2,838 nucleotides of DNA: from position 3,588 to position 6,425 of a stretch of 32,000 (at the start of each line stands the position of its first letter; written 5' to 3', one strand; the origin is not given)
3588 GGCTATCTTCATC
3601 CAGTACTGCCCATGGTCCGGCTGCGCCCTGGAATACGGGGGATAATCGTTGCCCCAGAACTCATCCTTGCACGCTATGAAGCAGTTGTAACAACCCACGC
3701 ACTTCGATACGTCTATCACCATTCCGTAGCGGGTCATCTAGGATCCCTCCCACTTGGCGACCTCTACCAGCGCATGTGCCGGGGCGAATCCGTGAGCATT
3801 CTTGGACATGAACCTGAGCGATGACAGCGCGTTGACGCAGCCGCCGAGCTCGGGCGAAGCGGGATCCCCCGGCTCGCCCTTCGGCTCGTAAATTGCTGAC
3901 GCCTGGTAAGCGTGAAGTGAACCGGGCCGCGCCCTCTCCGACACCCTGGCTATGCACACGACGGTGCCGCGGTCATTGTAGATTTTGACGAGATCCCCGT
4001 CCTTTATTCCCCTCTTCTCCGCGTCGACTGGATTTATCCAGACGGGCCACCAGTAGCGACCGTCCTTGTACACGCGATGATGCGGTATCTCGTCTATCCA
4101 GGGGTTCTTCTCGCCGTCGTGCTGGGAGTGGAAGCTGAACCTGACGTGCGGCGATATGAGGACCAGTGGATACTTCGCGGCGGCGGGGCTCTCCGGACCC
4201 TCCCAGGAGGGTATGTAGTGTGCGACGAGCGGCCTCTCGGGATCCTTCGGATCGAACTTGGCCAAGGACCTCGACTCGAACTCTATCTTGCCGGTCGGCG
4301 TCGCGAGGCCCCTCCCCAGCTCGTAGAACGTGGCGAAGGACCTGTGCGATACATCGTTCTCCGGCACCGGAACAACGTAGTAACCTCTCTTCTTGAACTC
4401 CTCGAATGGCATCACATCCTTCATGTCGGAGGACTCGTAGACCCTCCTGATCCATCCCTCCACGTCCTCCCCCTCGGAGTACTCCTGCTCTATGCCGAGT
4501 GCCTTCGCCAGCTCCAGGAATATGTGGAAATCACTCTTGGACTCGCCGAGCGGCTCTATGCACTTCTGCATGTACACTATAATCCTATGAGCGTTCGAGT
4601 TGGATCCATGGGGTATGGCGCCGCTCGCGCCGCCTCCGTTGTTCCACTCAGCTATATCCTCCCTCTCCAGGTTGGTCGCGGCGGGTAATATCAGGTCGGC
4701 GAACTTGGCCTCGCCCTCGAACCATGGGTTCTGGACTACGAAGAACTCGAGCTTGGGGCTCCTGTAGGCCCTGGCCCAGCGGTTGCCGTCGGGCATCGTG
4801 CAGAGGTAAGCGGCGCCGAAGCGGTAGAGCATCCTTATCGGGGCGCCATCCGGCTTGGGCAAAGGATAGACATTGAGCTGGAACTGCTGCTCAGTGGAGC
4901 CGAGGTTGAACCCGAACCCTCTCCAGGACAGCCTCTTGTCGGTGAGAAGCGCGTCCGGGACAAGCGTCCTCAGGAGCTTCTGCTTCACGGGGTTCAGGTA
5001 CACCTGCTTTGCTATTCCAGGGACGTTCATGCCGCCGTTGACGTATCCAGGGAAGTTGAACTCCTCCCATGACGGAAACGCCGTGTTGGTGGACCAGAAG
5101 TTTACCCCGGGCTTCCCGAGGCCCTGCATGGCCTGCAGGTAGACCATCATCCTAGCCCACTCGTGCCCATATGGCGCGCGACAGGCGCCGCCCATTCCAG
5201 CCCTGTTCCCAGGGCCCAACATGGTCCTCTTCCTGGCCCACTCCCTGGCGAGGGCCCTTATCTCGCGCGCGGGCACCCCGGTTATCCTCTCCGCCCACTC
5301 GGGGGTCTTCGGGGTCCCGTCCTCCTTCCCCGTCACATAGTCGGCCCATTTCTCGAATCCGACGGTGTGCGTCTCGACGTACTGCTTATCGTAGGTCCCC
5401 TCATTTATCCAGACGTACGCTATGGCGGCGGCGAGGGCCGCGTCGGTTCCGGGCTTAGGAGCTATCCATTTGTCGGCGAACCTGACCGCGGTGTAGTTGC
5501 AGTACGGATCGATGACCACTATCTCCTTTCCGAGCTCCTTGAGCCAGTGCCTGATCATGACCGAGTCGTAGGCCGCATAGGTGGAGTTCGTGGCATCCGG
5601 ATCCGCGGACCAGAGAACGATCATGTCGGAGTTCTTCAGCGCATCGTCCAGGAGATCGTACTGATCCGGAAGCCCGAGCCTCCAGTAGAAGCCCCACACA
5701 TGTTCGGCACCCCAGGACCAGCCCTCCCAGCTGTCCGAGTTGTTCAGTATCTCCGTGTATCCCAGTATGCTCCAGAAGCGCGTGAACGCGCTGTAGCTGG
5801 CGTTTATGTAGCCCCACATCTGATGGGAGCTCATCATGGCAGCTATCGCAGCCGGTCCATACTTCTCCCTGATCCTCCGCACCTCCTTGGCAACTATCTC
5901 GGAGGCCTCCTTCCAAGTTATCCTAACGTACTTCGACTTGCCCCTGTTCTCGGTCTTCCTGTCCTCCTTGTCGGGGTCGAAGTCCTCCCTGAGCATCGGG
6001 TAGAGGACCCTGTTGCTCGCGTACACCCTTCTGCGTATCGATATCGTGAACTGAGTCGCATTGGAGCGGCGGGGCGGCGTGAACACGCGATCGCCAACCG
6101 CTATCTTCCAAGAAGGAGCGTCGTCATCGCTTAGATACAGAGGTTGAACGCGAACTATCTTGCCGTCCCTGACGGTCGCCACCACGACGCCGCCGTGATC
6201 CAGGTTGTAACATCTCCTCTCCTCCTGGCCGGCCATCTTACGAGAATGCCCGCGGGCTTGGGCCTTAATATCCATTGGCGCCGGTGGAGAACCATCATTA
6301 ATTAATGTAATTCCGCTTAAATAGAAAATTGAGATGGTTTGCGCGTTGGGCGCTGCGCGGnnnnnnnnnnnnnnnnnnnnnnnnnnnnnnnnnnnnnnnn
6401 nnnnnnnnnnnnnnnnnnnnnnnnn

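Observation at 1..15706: Candidate archaeal anaerobic trihydroxybenzene / phloroglucinol-type degradation cluster built around two cytoplasmic transhydroxylase-like molybdoenzymes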

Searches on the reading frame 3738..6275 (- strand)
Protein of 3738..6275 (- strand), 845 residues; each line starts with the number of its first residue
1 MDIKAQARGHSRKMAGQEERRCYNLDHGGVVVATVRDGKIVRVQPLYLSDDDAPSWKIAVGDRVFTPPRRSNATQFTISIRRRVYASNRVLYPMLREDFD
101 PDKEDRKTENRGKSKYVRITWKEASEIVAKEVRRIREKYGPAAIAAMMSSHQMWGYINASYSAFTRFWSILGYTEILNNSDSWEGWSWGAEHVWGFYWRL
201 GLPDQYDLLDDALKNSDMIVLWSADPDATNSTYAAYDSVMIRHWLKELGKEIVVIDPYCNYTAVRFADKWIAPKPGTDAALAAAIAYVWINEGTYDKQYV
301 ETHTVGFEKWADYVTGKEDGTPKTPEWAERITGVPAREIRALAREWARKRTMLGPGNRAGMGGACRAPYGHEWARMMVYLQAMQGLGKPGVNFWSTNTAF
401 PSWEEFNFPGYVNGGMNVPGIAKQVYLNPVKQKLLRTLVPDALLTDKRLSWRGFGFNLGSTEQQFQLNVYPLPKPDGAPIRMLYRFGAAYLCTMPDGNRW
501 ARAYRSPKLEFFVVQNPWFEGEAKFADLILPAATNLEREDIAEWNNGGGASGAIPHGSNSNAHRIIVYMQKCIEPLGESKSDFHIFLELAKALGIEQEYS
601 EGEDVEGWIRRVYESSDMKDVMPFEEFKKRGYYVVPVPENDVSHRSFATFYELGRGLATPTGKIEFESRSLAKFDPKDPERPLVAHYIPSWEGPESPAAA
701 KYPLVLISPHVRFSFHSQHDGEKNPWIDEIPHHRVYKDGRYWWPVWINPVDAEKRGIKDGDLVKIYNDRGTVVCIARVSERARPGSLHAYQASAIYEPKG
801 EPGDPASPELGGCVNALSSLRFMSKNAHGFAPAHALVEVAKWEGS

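Call 4: search_protein_families(library=pfam, proteins=[window:3738-6275:-], max_evalue=0.01)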
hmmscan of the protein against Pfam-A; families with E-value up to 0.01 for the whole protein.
window:3738-6275:- (845 aa): 3 families
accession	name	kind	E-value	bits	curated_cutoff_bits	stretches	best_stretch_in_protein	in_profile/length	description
PF00384.28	Molybdopterin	-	1.8e-37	129.7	24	1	89-591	1-352/353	Molybdopterin oxidoreductase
PF01568.27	Molydop_binding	-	1.5e-17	64.1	26.8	1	704-817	1-92/110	Molydopterin dinucleotide binding domain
PF21423.2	AhtL-like_1st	-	1.3e-14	54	27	1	30-81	2-53/55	Pyrogallol hydroxytransferase large subunit-like, domain 1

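Call 5: search_protein_families(library=ncbifam, proteins=[window:3738-6275:-], max_evalue=0.001)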
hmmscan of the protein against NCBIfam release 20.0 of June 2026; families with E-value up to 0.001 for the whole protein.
window:3738-6275:- (845 aa): 23 families
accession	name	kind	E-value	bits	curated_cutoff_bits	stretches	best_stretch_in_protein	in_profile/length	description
TIGR00509.1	bisC_fam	subfamily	1.7e-121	406.9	1017.55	1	73-844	28-756/772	molybdopterin guanine dinucleotide-containing S/N-oxide reductase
TIGR02166.1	dmsA_ynfE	subfamily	2.2e-102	343.5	777.7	1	79-841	94-793/794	DMSO/selenate family reductase complex A subunit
NF011682.0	PRK15102.1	equivalog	2.4e-95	320.3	909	2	74-390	78-394/829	trimethylamine-N-oxide reductase TorA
TIGR02164.1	torA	equivalog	2.5e-90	303.7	1465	2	74-390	74-390/824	trimethylamine-N-oxide reductase TorA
NF011566.1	PRK14990.1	exception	2.7e-64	217.5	1600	2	479-841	474-813/814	dimethylsulfoxide reductase subunit A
NF041885.1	selenate_YnfE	exception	6.1e-60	202.9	1675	2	77-350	96-365/805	selenate/tellurate reductase subunit YnfE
NF041884.1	selenate_YnfF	exception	4.8e-57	193.4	1650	2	77-384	93-388/798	selenate/tellurate reductase subunit YnfF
TIGR01591.1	Fdh-alpha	equivalog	3.4e-55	187.4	666.25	2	85-351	49-279/672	formate dehydrogenase subunit alpha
TIGR03479.1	DMSO_red_II_alp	subfamily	2.5e-45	154.9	984.75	3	108-304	128-307/913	molybdopterin-dependent oxidoreductase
NF012032.0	PRK15488.1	equivalog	3.5e-43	147.6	694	4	246-361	224-334/759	thiosulfate reductase PhsA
TIGR01580.1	narG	equivalog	2.1e-25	88.5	1084.15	2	100-298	141-322/1235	nitrate reductase subunit alpha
NF041714.1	arsenate_red_ArrA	equivalog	9.5e-25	86.9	1600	2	82-346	98-355/848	arsenate respiratory reductase molybdopterin-containing subunit ArrA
NF047855.1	AssmNtatRedNasC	equivalog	1.4e-22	79.8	1100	1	246-351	206-304/708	assimilatory nitrate reductase catalytic subunit NasC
NF010055.0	PRK13532.1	equivalog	9.5e-19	67.1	904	1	84-307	92-294/830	nitrate reductase catalytic subunit NapA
TIGR01706.1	NAPA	equivalog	7.3e-18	64.3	930.55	1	84-324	92-311/830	periplasmic nitrate reductase subunit alpha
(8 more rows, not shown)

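Call 7: search_solved_structures(query=window:3738-6275:-, max_evalue=1e-10)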
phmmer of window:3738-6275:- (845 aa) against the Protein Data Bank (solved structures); distinct sequences matched with E-value up to 1e-10: 34.
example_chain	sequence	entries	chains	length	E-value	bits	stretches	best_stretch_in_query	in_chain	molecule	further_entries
4v4c_A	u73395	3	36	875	1.9e-236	790.3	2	21-417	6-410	Pyrogallol hydroxytransferase large subunit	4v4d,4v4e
1eu1_A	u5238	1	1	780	6.4e-86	292.2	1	81-844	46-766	DIMETHYL SULFOXIDE REDUCTASE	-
1e18_A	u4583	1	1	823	6.2e-77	262.5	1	72-844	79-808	DMSO REDUCTASE.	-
4dmr_A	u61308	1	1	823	6.9e-77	262.3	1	72-844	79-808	DMSO REDUCTASE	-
1e60_A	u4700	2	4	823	1.3e-76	261.4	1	72-844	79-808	Dimethyl sulfoxide/trimethylamine N-oxide reductase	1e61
1dmr_A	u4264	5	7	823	1.3e-76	261.4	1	72-844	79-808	DMSO REDUCTASE | Dimethyl sulfoxide/trimethylamine N-oxide reductase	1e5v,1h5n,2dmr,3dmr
1dms_A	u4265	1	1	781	5.7e-75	256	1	65-844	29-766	DMSO REDUCTASE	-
7l5i_A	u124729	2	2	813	6.5e-73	249.2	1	79-844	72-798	Trimethylamine-N-oxide reductase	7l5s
9h4t_A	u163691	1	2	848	8.8e-68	232.2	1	80-844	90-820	Trimethylamine-N-oxide reductase 1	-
1tmo_A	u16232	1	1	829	1.6e-62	214.8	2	76-356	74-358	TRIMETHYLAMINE N-OXIDE REDUCTASE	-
2vpw_A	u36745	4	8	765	2.3e-28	101.8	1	248-390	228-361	THIOSULFATE REDUCTASE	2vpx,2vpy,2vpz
7qv7_S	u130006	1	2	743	3.9e-27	97.7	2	113-348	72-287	Hydrogen dependent carbon dioxide reductase subunit FdhF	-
4ydd_A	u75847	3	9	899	1.8e-26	95.5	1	109-301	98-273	DMSO reductase family type II enzyme, molybdopterin subunit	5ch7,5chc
1aa6_A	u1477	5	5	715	7.6e-26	93.4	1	114-390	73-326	FORMATE DEHYDROGENASE H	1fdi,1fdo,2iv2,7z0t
7bkb_D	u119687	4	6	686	2.9e-25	91.5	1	113-348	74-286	Formate dehydrogenase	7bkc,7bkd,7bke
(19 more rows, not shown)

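Call 57: find_homologous_proteins(query=window:3738-6275:-, max_evalue=1e-50)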
Query window:3738-6275:- (845 aa): 4329 proteins with E <= 1e-50 among 8000 candidates; the best 120 are listed.
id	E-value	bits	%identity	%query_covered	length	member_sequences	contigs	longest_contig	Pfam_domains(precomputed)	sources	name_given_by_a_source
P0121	0.0e+0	1848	91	98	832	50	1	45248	PF21423.3,PF00384.28,PF01568.28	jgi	jgi:trimethylamine-N-oxide reductase (cytochrome c)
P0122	0.0e+0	1337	68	97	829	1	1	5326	PF21423.3,PF00384.28,PF01568.28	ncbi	-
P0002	0.0e+0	1256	67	98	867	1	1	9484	PF21423.3,PF00384.28,PF01568.28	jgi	-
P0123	0.0e+0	1222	62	99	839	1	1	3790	PF21423.3,PF00384.28,PF01568.28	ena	-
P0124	0.0e+0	1214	61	98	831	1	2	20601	PF21423.3,PF00384.28,PF01568.28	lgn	-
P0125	0.0e+0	1197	60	98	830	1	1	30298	PF21423.3,PF00384.28,PF01568.28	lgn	-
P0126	0.0e+0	1196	60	99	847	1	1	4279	PF21423.3,PF00384.28,PF01568.28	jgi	jgi:trimethylamine-N-oxide reductase (cytochrome c)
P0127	0.0e+0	1195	60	99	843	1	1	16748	PF21423.3,PF00384.28,PF01568.28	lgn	-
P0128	0.0e+0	1185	60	98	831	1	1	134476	PF21423.3,PF00384.28,PF01568.28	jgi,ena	jgi:trimethylamine-N-oxide reductase (cytochrome c)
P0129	0.0e+0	1184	60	99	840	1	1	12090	PF21423.3,PF00384.28,PF01568.28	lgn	-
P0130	0.0e+0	1182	60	98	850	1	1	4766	PF21423.3,PF00384.28,PF01568.28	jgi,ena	-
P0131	0.0e+0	1166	59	99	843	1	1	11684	PF21423.3,PF00384.28,PF01568.28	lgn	-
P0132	0.0e+0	1163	59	99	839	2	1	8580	PF21423.3,PF00384.28,PF01568.28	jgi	jgi:molybdopterin guanine dinucleotide-containing S/N-oxide reductase-like protein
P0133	0.0e+0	1157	60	98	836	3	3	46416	PF21423.3,PF00384.28,PF01568.28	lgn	-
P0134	0.0e+0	1157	59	98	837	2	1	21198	PF21423.3,PF00384.28,PF01568.28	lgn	-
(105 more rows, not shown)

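Call 60: find_encoding_contigs(protein=P0121, flank=10000, max_places=2)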
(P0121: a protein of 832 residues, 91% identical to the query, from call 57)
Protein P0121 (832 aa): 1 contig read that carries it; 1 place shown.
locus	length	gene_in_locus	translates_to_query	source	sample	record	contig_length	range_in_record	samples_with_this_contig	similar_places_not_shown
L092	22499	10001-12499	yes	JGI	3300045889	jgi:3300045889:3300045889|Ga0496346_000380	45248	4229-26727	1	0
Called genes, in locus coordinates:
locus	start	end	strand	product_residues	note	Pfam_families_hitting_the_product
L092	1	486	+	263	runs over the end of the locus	PF00005:ABC_tran, PF02463:SMC_N (faint), PF13304:AAA_21 (weak)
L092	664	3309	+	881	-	PF21423:AhtL-like_1st, PF00384:Molybdopterin, PF01568:Molydop_binding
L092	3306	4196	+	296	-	PF12838:Fer4_7 (faint), PF13187:Fer4_9 (faint), PF13247:Fer4_11, PF13620:CarboxypepD_reg, PF13715:CarbopepD_reg_2 (weak), PF22904:NOMO1-like_2nd (faint), PF17210:SdrD_B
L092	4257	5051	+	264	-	PF00378:ECH_1, PF16113:ECH_2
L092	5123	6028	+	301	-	PF04199:Cyclase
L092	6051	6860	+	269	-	PF00670:AdoHcyase_NAD (faint), PF00106:adh_short, PF08659:KR, PF13561:adh_short_C2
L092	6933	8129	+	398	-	PF02515:CoA_transf_3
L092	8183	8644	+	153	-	PF12172:zf-ChsH2, PF01796:OB_ChsH2_C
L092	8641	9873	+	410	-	PF08545:ACP_syn_III (weak), PF22691:Thiolase_C_1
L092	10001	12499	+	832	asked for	PF21423:AhtL-like_1st, PF00384:Molybdopterin, PF01568:Molydop_binding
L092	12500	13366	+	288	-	PF12838:Fer4_7 (faint), PF13187:Fer4_9 (faint), PF13247:Fer4_11, PF13620:CarboxypepD_reg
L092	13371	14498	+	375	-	-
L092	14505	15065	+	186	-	-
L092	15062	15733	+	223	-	-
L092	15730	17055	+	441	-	PF00501:AMP-binding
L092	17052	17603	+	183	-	-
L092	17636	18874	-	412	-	PF00682:HMGL-like, PF22617:HCS_D2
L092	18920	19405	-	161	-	PF13622:4HBT_3, PF03061:4HBT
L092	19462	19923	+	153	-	PF01575:MaoC_dehydratas, PF13452:FAS1_DH_region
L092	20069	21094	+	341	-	PF01557:FAA_hydrolase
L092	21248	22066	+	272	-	PF04199:Cyclase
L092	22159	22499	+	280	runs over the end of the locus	PF02195:ParB_N, PF17762:HTH_ParB, PF08535:KorB (faint)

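Call 61: find_encoding_contigs(protein=P0122, flank=10000, max_places=2)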
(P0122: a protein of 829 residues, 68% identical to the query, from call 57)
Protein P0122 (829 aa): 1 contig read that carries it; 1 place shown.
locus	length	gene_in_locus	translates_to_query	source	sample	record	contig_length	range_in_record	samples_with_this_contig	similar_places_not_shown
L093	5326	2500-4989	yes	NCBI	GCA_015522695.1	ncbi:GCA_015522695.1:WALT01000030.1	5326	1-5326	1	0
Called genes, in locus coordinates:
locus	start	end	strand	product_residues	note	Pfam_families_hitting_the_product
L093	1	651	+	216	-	?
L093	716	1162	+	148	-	PF12172:zf-ChsH2 (weak), PF01796:OB_ChsH2_C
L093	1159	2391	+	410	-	PF00108:Thiolase_N (weak), PF02801:Ketoacyl-synt_C (faint), PF08545:ACP_syn_III (faint), PF22691:Thiolase_C_1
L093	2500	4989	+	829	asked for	PF21423:AhtL-like_1st, PF00384:Molybdopterin, PF01568:Molydop_binding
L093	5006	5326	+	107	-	?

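Call 82: search_protein_families(library=ncbifam, proteins=[L092:13371-14498:+, L092:14505-15065:+, L092:15062-15733:+, L092:15730-17055:+, L092:17052-17603:+], max_evalue=0.01)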
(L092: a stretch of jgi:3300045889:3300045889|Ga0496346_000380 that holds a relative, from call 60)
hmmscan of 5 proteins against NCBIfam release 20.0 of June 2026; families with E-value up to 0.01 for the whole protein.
L092:13371-14498:+ (375 aa): 5 families
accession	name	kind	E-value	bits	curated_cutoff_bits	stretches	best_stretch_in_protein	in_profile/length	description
NF005714.0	PRK07529.1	subfamily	3.8e-07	28.8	632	1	243-373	348-475/640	acyl-CoA synthetase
NF006181.0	PRK08314.1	subfamily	4.5e-06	25.2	705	1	249-368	335-447/563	long-chain-fatty-acid--CoA ligase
NF005702.0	PRK07514.1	subfamily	0.00013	20.5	558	1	243-373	280-400/506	malonyl-CoA synthase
NF004837.0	PRK06187.1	subfamily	0.0011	17.4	476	1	244-368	297-417/531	long-chain-fatty-acid--CoA ligase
NF005220.0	PRK06710.1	equivalog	0.0017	16.5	1116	1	243-369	333-449/563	long-chain-fatty-acid--CoA ligase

L092:14505-15065:+ (186 aa): 0 families

L092:15062-15733:+ (223 aa): 0 families

L092:15730-17055:+ (441 aa): 6 families
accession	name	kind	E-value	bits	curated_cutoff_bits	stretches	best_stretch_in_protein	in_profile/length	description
NF041878.1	paak_haloarch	equivalog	1.3e-34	119.5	700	1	8-333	2-319/427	phenylacetate--CoA ligase PaaK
TIGR02155.1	PA_CoA_ligase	equivalog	3.4e-28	98.3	646.3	1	12-355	1-334/422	phenylacetate--CoA ligase PaaK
TIGR03335.1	F390_ftsA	equivalog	1.4e-27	96.6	458.7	1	10-354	5-345/445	coenzyme F390 synthetase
NF045666.1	DVU1553_fam_AMP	equivalog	3.1e-27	95.5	300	1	14-328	18-320/331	DVU_1553 family AMP-dependent CoA ligase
NF053551.1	FlxY_rubin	equivalog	2.4e-22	79.3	520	1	12-421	2-405/424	flexirubin biosynthesis putative acyl-CoA ligase FlxY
NF041217.1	BagE_FevW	exception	3.9e-15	55.7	800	1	211-354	187-327/424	bagremycin/ferroverdin synthetase BagE/FevW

L092:17052-17603:+ (183 aa): 0 families
